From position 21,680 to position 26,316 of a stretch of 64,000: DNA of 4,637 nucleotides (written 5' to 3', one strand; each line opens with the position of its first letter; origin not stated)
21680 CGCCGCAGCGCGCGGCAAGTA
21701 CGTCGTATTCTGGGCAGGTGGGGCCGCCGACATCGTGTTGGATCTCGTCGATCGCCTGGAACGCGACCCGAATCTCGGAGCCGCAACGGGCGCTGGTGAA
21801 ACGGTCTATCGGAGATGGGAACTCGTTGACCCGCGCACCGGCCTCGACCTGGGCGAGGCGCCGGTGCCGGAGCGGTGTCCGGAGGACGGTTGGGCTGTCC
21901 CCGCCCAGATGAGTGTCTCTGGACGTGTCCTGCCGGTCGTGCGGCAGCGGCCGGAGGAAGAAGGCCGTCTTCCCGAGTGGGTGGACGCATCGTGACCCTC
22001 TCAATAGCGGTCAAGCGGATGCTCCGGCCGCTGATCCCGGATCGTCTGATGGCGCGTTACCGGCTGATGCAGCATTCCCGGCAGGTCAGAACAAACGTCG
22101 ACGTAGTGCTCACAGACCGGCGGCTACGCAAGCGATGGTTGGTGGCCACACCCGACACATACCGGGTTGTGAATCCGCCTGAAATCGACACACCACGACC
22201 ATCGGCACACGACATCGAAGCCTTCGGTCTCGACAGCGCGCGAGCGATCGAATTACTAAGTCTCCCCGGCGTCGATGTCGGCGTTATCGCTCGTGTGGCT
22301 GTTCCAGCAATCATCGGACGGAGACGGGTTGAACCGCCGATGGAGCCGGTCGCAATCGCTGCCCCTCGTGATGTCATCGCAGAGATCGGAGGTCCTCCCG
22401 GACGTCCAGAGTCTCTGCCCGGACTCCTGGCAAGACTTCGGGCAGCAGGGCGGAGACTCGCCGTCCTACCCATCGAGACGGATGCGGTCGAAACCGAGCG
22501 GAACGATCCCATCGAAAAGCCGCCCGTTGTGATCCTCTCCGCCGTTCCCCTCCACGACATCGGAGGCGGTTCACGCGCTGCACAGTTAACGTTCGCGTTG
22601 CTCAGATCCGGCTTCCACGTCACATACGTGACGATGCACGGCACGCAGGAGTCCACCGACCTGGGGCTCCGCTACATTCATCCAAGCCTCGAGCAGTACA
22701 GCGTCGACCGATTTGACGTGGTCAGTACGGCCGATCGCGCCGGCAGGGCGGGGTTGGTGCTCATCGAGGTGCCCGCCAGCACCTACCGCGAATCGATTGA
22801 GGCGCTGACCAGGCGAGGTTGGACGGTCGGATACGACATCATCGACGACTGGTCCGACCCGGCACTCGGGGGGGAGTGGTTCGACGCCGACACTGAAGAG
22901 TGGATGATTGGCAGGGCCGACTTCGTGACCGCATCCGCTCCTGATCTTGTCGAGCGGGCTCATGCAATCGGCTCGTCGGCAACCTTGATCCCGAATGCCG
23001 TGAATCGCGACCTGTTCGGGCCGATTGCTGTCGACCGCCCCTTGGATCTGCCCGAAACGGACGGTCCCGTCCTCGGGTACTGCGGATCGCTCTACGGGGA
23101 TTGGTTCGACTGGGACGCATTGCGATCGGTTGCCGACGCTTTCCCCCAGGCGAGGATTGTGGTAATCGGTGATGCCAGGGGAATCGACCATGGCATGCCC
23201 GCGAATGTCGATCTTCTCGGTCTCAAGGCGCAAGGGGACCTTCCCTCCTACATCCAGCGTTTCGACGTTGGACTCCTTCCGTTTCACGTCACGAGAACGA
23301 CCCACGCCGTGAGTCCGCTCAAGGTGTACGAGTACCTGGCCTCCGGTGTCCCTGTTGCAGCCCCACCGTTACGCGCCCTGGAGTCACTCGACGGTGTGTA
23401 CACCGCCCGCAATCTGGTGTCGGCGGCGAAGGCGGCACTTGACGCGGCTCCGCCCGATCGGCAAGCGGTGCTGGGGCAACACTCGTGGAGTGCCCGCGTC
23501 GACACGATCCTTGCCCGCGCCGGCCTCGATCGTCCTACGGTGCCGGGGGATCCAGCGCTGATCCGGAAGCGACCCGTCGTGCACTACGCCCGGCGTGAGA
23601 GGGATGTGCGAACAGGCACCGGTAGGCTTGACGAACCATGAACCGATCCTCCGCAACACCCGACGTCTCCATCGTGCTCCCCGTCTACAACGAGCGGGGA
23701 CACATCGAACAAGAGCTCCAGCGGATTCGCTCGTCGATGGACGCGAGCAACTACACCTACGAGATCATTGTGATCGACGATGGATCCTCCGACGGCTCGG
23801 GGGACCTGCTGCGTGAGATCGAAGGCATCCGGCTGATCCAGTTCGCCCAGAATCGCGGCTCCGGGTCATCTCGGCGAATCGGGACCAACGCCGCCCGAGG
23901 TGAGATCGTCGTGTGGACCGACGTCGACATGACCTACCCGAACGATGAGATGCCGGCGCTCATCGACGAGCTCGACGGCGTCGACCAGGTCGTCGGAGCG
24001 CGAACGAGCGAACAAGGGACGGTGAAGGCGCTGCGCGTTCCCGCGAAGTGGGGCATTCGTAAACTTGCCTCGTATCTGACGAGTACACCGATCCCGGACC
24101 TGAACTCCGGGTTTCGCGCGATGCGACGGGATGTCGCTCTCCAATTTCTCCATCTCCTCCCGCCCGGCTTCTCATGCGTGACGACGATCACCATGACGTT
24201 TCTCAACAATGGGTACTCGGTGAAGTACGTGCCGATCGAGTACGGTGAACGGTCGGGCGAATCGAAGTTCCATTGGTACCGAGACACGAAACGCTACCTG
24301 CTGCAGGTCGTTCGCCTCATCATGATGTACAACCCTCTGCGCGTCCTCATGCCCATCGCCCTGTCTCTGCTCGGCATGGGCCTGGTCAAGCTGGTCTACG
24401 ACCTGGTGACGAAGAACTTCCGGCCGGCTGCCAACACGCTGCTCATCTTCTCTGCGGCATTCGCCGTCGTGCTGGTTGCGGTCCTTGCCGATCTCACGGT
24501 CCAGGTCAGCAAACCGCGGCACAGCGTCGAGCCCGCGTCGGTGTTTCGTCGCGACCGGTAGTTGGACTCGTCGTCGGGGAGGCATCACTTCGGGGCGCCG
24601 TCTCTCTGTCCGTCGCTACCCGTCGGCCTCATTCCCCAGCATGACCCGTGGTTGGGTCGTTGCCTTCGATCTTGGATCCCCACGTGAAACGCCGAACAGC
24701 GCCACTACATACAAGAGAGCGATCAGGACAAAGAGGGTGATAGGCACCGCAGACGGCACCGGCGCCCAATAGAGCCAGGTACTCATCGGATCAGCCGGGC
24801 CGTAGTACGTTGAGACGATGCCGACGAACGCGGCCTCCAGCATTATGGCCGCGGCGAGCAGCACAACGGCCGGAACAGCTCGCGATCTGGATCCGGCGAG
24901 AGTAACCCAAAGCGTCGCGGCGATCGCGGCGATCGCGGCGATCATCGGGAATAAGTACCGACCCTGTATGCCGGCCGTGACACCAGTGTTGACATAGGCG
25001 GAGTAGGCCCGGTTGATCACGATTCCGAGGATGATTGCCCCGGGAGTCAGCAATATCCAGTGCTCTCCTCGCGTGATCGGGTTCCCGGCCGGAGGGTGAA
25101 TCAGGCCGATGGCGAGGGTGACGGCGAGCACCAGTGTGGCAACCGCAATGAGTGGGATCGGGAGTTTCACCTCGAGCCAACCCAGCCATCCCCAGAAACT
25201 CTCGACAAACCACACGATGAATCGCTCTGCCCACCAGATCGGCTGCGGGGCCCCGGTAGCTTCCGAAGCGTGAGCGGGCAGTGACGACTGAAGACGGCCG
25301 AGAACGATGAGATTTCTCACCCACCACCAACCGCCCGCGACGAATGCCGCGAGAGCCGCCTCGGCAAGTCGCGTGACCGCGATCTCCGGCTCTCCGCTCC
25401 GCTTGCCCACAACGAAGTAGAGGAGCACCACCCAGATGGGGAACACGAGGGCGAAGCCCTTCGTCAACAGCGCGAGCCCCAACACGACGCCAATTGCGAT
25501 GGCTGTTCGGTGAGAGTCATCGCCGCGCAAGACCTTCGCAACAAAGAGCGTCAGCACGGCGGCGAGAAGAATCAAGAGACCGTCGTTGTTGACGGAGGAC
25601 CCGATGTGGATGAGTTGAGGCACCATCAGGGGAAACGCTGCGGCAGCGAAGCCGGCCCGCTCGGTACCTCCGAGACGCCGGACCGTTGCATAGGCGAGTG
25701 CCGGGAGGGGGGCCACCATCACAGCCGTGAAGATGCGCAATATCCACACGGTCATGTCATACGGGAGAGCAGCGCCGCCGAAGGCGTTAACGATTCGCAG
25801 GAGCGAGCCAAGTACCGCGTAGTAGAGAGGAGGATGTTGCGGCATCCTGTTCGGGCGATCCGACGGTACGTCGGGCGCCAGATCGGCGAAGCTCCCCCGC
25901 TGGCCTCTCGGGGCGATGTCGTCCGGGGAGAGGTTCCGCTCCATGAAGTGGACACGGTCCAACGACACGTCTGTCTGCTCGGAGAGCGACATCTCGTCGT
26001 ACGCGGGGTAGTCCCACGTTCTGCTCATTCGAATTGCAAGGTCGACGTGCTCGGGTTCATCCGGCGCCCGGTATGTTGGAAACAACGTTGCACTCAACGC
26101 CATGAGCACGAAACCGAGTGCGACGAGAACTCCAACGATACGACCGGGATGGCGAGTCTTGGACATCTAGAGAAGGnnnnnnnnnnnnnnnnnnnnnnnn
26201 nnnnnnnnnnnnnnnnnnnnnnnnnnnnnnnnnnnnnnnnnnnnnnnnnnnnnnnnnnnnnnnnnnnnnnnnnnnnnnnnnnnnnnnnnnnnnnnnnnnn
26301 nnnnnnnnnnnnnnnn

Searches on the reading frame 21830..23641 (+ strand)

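Call 17: search_protein_families(library=pfam, proteins=[window:21830-23641:+], max_evalue=0.001)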
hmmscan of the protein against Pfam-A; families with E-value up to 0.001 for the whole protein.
window:21830-23641:+ (603 aa): 2 families
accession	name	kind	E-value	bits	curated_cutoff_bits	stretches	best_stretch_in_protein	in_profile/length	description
PF13692.12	Glyco_trans_1_4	-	5e-06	27.3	27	1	413-518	2-113/142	Glycosyl transferases group 1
PF13524.12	Glyco_trans_1_2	-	2.8e-05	24.5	25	1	431-562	6-144/144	Glycosyl transferase-like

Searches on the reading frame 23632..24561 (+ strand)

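Call 17: search_protein_families(library=pfam, proteins=[window:23632-24561:+], max_evalue=0.001)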
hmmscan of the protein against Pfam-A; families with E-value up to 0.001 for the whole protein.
window:23632-24561:+ (309 aa): 2 families
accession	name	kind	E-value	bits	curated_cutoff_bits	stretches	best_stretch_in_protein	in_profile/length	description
PF00535.33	Glycos_transf_2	-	7.9e-26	91.4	23.3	1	13-169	1-164/168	Glycosyl transferase family 2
PF10111.15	Glyco_tranf_2_2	-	1.4e-07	31.7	27.3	1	13-110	1-102/276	Glycosyltransferase like family 2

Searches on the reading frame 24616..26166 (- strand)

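Call 17: search_protein_families(library=pfam, proteins=[window:24616-26166:-], max_evalue=0.001)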
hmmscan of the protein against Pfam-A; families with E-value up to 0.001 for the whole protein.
window:24616-26166:- (516 aa): 3 families
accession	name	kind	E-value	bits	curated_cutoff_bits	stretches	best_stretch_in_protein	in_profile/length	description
PF09913.15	DUF2142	-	1.6e-16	60.5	30.1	1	19-410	1-393/395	Predicted membrane protein (DUF2142)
PF13231.12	PMT_2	-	1.1e-12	48.8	26.1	1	139-281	20-160/160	Dolichyl-phosphate-mannose-protein mannosyltransferase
PF02366.24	PMT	-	3.7e-10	40.2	22.7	1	133-252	75-198/245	Dolichyl-phosphate-mannose-protein mannosyltransferase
